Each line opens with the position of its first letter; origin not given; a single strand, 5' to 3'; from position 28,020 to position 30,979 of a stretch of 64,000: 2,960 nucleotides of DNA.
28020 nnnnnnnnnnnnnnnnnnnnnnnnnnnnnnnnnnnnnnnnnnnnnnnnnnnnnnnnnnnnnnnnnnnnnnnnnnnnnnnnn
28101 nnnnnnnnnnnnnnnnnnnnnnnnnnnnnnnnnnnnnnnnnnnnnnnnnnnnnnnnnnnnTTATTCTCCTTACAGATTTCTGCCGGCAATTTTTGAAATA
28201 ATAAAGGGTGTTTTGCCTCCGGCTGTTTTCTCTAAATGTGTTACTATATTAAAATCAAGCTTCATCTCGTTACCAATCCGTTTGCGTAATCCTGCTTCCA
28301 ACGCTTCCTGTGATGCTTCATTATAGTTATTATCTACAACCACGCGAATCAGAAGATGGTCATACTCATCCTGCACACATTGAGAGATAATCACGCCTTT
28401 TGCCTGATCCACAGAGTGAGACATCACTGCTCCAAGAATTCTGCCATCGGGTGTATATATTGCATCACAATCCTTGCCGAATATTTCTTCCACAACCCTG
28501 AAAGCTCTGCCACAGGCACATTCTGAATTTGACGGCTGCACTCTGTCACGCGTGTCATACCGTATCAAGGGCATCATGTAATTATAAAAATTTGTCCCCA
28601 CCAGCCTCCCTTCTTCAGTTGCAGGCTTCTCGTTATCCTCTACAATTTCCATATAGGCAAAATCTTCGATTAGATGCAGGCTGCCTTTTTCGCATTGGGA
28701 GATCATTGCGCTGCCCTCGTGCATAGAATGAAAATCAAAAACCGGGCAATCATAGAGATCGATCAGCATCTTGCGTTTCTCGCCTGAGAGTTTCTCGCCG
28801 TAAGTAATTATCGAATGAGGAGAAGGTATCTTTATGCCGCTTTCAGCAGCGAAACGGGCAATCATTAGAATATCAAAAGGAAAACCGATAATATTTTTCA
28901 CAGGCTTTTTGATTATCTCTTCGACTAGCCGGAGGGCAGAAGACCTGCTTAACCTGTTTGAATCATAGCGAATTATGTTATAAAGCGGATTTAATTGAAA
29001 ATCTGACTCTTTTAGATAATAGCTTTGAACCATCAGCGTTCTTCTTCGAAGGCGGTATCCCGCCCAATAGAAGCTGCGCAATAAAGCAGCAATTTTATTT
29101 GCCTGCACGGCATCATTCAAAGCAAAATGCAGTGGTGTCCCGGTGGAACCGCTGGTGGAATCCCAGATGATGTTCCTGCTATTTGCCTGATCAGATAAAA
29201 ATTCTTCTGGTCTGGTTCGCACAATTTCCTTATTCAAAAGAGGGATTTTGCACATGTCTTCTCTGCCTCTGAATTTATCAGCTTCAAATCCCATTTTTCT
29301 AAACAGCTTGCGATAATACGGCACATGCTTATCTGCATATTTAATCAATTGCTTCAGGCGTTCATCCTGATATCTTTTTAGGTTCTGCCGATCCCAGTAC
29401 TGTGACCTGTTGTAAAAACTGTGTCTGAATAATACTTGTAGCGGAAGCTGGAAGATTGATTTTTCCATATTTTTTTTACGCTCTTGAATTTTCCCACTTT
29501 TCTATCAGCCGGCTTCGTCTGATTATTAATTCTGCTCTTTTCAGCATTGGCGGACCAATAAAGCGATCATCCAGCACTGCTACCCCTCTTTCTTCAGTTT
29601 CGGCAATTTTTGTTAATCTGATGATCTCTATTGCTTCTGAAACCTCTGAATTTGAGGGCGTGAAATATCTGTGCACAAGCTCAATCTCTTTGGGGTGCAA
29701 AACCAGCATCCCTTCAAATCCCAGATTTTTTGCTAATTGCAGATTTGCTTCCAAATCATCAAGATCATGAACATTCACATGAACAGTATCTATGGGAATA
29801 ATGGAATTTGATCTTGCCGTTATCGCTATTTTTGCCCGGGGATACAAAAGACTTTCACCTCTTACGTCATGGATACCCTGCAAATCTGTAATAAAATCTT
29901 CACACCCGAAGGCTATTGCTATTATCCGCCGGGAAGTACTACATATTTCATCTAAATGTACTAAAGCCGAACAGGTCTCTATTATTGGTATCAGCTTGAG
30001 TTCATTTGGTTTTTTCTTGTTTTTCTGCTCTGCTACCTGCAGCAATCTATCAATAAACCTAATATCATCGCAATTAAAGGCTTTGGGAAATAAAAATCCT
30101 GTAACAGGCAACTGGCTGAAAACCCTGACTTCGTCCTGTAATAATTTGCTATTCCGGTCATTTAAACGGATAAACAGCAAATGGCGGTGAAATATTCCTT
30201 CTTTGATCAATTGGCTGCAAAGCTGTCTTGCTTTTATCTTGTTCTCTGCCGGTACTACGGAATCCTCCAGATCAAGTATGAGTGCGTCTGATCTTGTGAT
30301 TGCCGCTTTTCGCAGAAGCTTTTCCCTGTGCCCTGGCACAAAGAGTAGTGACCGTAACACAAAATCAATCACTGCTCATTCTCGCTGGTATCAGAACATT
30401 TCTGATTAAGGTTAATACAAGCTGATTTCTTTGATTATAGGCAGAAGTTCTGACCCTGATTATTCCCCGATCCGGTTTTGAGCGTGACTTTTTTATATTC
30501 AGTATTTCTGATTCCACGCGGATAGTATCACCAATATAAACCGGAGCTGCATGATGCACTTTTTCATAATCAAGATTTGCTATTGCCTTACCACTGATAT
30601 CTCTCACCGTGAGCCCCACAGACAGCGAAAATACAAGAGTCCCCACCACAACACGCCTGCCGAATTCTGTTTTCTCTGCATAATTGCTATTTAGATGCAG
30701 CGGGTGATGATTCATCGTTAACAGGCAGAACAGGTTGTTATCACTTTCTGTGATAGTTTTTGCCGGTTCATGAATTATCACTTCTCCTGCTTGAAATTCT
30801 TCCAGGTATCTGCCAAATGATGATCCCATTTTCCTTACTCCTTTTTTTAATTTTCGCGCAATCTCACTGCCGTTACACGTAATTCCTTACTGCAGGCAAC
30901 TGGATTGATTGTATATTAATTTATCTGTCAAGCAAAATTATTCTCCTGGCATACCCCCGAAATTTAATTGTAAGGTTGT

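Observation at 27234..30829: Divergent NadA-family Fe-S enzyme with a CapK-like ligase, CitE-like lyase and MaoC hydratase at the head of a glycan operon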

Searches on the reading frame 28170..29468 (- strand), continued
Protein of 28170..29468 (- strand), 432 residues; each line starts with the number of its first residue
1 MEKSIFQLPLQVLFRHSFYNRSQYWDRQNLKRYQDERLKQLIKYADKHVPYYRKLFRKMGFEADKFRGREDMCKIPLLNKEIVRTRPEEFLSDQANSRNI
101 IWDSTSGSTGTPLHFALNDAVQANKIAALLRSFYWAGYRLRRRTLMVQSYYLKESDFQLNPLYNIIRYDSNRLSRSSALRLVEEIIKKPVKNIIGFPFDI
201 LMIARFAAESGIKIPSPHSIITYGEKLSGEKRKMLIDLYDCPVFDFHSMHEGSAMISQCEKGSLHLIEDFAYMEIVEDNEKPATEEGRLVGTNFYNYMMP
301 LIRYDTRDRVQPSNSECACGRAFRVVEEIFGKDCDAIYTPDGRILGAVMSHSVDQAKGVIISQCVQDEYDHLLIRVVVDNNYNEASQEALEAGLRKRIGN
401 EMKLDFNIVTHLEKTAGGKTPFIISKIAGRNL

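Call 77: search_protein_families(library=pfam, proteins=[L047:4093-5235:+, L047:5214-6839:+, L047:6857-7750:+, L047:8757-9989:+, L047:11314-12339:+, L043:7657-8892:+, L043:8924-9889:+, L043:11374-12990:+, L043:13035-14573:+, L043:4932-6653:-], max_evalue=0.001)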
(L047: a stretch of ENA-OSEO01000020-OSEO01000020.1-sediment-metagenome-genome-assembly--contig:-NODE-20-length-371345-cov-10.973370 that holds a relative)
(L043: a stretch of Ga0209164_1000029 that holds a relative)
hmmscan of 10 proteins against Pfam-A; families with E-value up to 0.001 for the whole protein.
L047:4093-5235:+ (380 aa): 5 families
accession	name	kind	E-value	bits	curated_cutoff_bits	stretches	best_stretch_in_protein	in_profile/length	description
PF00535.33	Glycos_transf_2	-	1.3e-25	90.7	23.3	1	45-174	1-130/168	Glycosyl transferase family 2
PF13641.12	Glyco_tranf_2_3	-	2.7e-18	67.3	27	1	42-245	1-214/230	Glycosyltransferase like family 2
PF13506.12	Glyco_transf_21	-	2.9e-08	33.8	21.7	1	110-240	18-152/174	Glycosyl transferase family 21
PF13632.12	Glyco_trans_2_3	-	8.7e-07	29.4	27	1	125-328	1-194/198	Glycosyl transferase family group 2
PF10111.15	Glyco_tranf_2_2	-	8.7e-06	25.8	27.3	1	45-145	1-104/276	Glycosyltransferase like family 2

L047:5214-6839:+ (541 aa): 1 family
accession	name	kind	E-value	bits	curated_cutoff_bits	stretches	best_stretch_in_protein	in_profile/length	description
PF13231.12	PMT_2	-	3.5e-06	27.7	26.1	1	90-240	5-155/160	Dolichyl-phosphate-mannose-protein mannosyltransferase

L047:6857-7750:+ (297 aa): 2 families
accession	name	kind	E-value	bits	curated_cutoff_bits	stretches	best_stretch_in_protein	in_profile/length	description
PF00483.29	NTP_transferase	-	3.1e-73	246.8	21.2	1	2-234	1-239/245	Nucleotidyl transferase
PF12804.13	NTP_transf_3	-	3e-08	34.4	27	1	3-132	1-118/160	MobA-like NTP transferase domain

L047:8757-9989:+ (410 aa): 7 families
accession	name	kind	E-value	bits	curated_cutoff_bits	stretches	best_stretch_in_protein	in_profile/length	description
PF18603.7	LAL_C2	-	3.9e-12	46.7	29.4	1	325-400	2-78/78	L-amino acid ligase C-terminal domain 2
PF13535.11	ATP-grasp_4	-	2.5e-11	43.9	27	1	138-281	2-157/160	ATP-grasp domain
PF07478.18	Dala_Dala_lig_C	-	3.7e-11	43.4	24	1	131-278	29-177/204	D-ala D-ala ligase C-terminus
PF02786.22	CPSase_L_D2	-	4.7e-10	39.8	19.8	1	111-305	9-205/211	Carbamoyl-phosphate synthase L chain, ATP binding domain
PF01071.24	GARS_A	-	5e-07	30.2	27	1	103-205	2-109/194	Phosphoribosylglycinamide synthetase, ATP-grasp (A) domain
PF02655.19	ATP-grasp_3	-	8.5e-05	23.1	23.2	1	103-276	3-156/160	ATP-grasp domain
PF02222.28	ATP-grasp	-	8.7e-05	22.7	27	1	112-276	4-162/179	ATP-grasp domain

L047:11314-12339:+ (341 aa): 1 family
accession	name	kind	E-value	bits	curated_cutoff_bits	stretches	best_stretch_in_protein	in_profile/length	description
PF03706.18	LPG_synthase_TM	-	3.3e-21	76.5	33.4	1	12-305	6-287/302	Lysylphosphatidylglycerol synthase TM region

L043:7657-8892:+ (411 aa): 8 families
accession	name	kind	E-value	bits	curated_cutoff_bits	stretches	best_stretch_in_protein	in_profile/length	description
PF02786.22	CPSase_L_D2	-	3.6e-10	40.2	19.8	1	107-308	4-207/211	Carbamoyl-phosphate synthase L chain, ATP binding domain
PF13535.11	ATP-grasp_4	-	5.5e-10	39.5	27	1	139-282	2-157/160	ATP-grasp domain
PF07478.18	Dala_Dala_lig_C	-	2.2e-08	34.3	24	1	129-279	26-177/204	D-ala D-ala ligase C-terminus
PF18603.7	LAL_C2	-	3.5e-08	34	29.4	1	326-401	3-78/78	L-amino acid ligase C-terminal domain 2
PF18130.6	ATPgrasp_N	-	7.3e-06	26.9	27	0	21-93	3-81/81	ATP-grasp N-terminal domain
PF02222.28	ATP-grasp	-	6.1e-05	23.2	27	1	112-277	3-162/179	ATP-grasp domain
PF01071.24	GARS_A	-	7.5e-05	23.1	27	1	104-208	2-111/194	Phosphoribosylglycinamide synthetase, ATP-grasp (A) domain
PF02655.19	ATP-grasp_3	-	0.00037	21.1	23.2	1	104-277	3-156/160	ATP-grasp domain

L043:8924-9889:+ (321 aa): 3 families
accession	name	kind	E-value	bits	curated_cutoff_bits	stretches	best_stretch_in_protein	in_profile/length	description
PF13489.12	Methyltransf_23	-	1.3e-09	38.4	27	1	99-241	9-144/164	Methyltransferase domain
PF08242.18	Methyltransf_12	-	9.3e-06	26.7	30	1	118-210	1-98/98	Methyltransferase domain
PF13847.12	Methyltransf_31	-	5.1e-05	23.4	27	1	112-216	2-113/145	Methyltransferase domain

L043:11374-12990:+ (538 aa): 2 families
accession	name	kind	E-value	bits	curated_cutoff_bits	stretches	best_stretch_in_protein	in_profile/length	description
PF13440.11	Polysacc_synt_3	-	2.3e-07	30.8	23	1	78-378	3-291/293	Polysaccharide biosynthesis protein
PF01943.22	Polysacc_synt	-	5e-07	29.9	28.2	1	54-323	3-266/274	Polysaccharide biosynthesis protein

L043:13035-14573:+ (512 aa): 0 families

L043:4932-6653:- (573 aa): 0 families

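Call 78: predict_structure(alignment_id=A4)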
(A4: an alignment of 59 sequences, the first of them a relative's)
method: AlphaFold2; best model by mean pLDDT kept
length: 432 residues; sequences in the alignment: 59
mean_pLDDT: 91.1   pTM: 0.89
mean pLDDT of the five models: 91.1, 90.2, 89.8, 89.6, 88.2
residues with pLDDT >= 90: 318; 70-90: 90; 50-70: 20; < 50: 4
segments of 3 or more residues with pLDDT < 50: 430-432
pLDDT, mean of each block of 10 residues (from residue 1): 69 95 97 98 98 98 97 95 91 81 76 88 95 95 91 87 89 95 96 95 96 97 88 96 95 95 97 94 93 96 93 94 94 82 84 86 92 94 94 91 95 77 77 44
secondary structure, 60 per line:
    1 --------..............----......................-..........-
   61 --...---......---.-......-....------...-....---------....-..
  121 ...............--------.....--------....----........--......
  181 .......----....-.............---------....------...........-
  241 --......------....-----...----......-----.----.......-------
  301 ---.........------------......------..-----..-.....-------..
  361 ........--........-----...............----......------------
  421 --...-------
elements in order: H9-22 H27-48 H50-59 H69-74 H80-85 H87-90 E101-104 E114-117 H119-135 E144-148 E157-160 E165-169 H175-187 E192-195 H197-209 E219-222 H229-239 E243-248 E255-258 E264-266 E271-276 E287-293 E304-312 E325-330 H347-351 E359-368 E371-378 H384-398 E403-408 E423-425

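Call 80: fold_search(model_id=the predicted structure, library=pdb)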
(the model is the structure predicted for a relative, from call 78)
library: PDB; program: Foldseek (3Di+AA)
matches with E <= 10: 1567; with E <= 0.001: 440
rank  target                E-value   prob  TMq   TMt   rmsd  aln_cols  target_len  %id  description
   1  4r1m_A                5.9e-27  1.00  0.66  0.66   7.6       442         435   20  Crystal structure of a Putative Acyl-CoA ligase (BT_0428) from Bacteroides thetaiotaomicron VPI-5482 at 2.48 A resolut (released 2014-08-27)
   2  4rvn_B                1.1e-26  1.00  0.63  0.64  13.4       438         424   20  Crystal structure of a Putative Acyl-CoA ligase (BT_0428) from Bacteroides thetaiotaomicron VPI-5482 at 2.20 A resolut (released 2015-01-21)
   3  4r1m_C                1.1e-26  1.00  0.66  0.66   7.6       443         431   21  Crystal structure of a Putative Acyl-CoA ligase (BT_0428) from Bacteroides thetaiotaomicron VPI-5482 at 2.48 A resolut (released 2014-08-27)
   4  4r1l_B                2.2e-26  1.00  0.62  0.64  13.1       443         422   20  Crystal structure of a Putative Acyl-CoA ligase (BT_0428) from Bacteroides thetaiotaomicron VPI-5482 at 2.42 A resolut (released 2014-08-27)
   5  4rvo_D                3.3e-26  1.00  0.61  0.62  13.4       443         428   20  Crystal structure of a Putative Acyl-CoA ligase (BT_0428) from Bacteroides thetaiotaomicron VPI-5482 at 2.41 A resolut (released 2014-12-31)
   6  4r1m_D                3.5e-26  1.00  0.61  0.62  13.5       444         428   20  Crystal structure of a Putative Acyl-CoA ligase (BT_0428) from Bacteroides thetaiotaomicron VPI-5482 at 2.48 A resolut (released 2014-08-27)
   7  4rvo_B                4.2e-26  1.00  0.62  0.62  13.4       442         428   21  Crystal structure of a Putative Acyl-CoA ligase (BT_0428) from Bacteroides thetaiotaomicron VPI-5482 at 2.41 A resolut (released 2014-12-31)
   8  4r1l_A                4.4e-26  1.00  0.66  0.66   7.5       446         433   20  Crystal structure of a Putative Acyl-CoA ligase (BT_0428) from Bacteroides thetaiotaomicron VPI-5482 at 2.42 A resolut (released 2014-08-27)
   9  4r1l_C                5.0e-26  1.00  0.65  0.65   7.7       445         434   21  Crystal structure of a Putative Acyl-CoA ligase (BT_0428) from Bacteroides thetaiotaomicron VPI-5482 at 2.42 A resolut (released 2014-08-27)
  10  2y27_A                7.1e-26  1.00  0.63  0.64  13.1       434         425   21  crystal structure of PaaK1 in complex with ATP from Burkholderia cenocepacia (released 2011-05-04)
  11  4r1m_B                8.5e-26  1.00  0.62  0.63  13.5       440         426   20  Crystal structure of a Putative Acyl-CoA ligase (BT_0428) from Bacteroides thetaiotaomicron VPI-5482 at 2.48 A resolut (released 2014-08-27)
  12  4rvn_D                1.1e-25  1.00  0.62  0.62  13.4       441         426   20  Crystal structure of a Putative Acyl-CoA ligase (BT_0428) from Bacteroides thetaiotaomicron VPI-5482 at 2.20 A resolut (released 2015-01-21)
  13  4r1l_D                6.7e-25  1.00  0.62  0.63  13.4       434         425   19  Crystal structure of a Putative Acyl-CoA ligase (BT_0428) from Bacteroides thetaiotaomicron VPI-5482 at 2.42 A resolut (released 2014-08-27)
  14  2y27_B                1.0e-24  1.00  0.63  0.64  13.1       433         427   21  crystal structure of PaaK1 in complex with ATP from Burkholderia cenocepacia (released 2011-05-04)
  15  2y4o_B                1.6e-23  1.00  0.66  0.66   7.8       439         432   19  Crystal Structure of PaaK2 in complex with phenylacetyl adenylate (released 2011-03-09)
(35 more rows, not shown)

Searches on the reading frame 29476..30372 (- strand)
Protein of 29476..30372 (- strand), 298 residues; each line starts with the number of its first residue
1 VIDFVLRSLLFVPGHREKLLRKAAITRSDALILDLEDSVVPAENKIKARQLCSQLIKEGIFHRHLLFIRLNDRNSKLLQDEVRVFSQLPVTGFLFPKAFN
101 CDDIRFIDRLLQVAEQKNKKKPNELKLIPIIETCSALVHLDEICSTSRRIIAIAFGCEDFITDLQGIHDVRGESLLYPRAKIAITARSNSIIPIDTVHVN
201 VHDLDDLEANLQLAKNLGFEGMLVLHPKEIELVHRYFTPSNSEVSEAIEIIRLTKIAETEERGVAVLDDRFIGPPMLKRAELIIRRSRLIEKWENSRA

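Call 3: search_protein_families(library=pfam, proteins=[window:29476-30372:-], max_evalue=0.01)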
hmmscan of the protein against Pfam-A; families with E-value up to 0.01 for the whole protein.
window:29476-30372:- (298 aa): 3 families
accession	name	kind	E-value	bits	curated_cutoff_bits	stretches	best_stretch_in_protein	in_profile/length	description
PF03328.21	HpcH_HpaI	-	3.3e-38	131.6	25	1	7-227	1-221/221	HpcH/HpaI aldolase/citrate lyase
PF15617.12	C-C_Bond_Lyase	-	1.9e-13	50.7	28.4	1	6-255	7-286/320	C-C_Bond_Lyase of the TIM-Barrel fold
PF01274.28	MS_TIM-barrel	-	0.0012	18.4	26.4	0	93-171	50-127/248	Malate synthase, TIM barrel domain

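Call 4: search_protein_families(library=ncbifam, proteins=[window:29476-30372:-], max_evalue=0.01)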
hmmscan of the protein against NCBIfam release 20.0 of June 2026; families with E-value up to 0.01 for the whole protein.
window:29476-30372:- (298 aa): 4 families
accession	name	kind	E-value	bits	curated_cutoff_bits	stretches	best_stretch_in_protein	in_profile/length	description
TIGR01588.1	citE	equivalog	4.4e-52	176.9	443.4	1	7-285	4-281/288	citrate (pro-3S)-lyase subunit beta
NF038242.1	RipC_Ccl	equivalog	8.4e-38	130.4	375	1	6-286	1-267/268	itaconate degradation C-C-lyase RipC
NF041626.1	malyCoAlyase_Halo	equivalog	3.7e-12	45.8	500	1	89-295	103-321/340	L-malyl-CoA/beta-methylmalyl-CoA lyase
NF041315.1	malate_syn_AceB_Halo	equivalog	0.00057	18.7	780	1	90-232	112-262/429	malate synthase AceB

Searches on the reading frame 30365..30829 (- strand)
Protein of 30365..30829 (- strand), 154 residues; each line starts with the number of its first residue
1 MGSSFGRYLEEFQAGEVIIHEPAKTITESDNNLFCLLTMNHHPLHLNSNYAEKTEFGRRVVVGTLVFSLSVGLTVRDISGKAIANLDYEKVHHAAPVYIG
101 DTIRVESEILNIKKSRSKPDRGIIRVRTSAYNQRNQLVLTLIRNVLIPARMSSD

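Call 3: search_protein_families(library=pfam, proteins=[window:30365-30829:-], max_evalue=0.01)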
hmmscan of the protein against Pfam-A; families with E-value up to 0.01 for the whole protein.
window:30365-30829:- (154 aa): 3 families
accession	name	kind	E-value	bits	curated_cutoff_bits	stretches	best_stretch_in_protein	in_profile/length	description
PF01575.25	MaoC_dehydratas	-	4.3e-23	81.7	27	1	14-125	6-116/123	MaoC like domain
PF19315.5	MC_hydratase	-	3.8e-20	72.7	26.5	1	6-151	21-168/353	Mesaconyl-CoA hydratase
PF13452.11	FAS1_DH_region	-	0.00025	21.6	22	1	18-140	7-131/132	FAS1-like, dehydratase domain region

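Call 4: search_protein_families(library=ncbifam, proteins=[window:30365-30829:-], max_evalue=0.01)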
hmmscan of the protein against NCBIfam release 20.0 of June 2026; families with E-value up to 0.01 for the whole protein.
window:30365-30829:- (154 aa): 4 families
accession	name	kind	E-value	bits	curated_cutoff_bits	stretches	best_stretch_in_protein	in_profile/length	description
NF038241.1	RipB_Ich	equivalog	5.9e-38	130.5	340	1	6-151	21-166/175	(R)-specific enoyl-CoA hydratase RipB/Ich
NF041625.1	methfumCoahyd_Halo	equivalog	3.1e-20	72.7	560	1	6-151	23-170/358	2-methylfumaryl-CoA hydratase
TIGR02278.1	PaaN-DH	equivalog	3.2e-16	58.7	562.8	1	5-139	521-654/664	phenylacetic acid degradation bifunctional protein PaaZ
NF006045.0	PRK08190.1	subfamily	1.3e-08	34.2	282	1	23-150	23-144/467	bifunctional enoyl-CoA hydratase/phosphate acetyltransferase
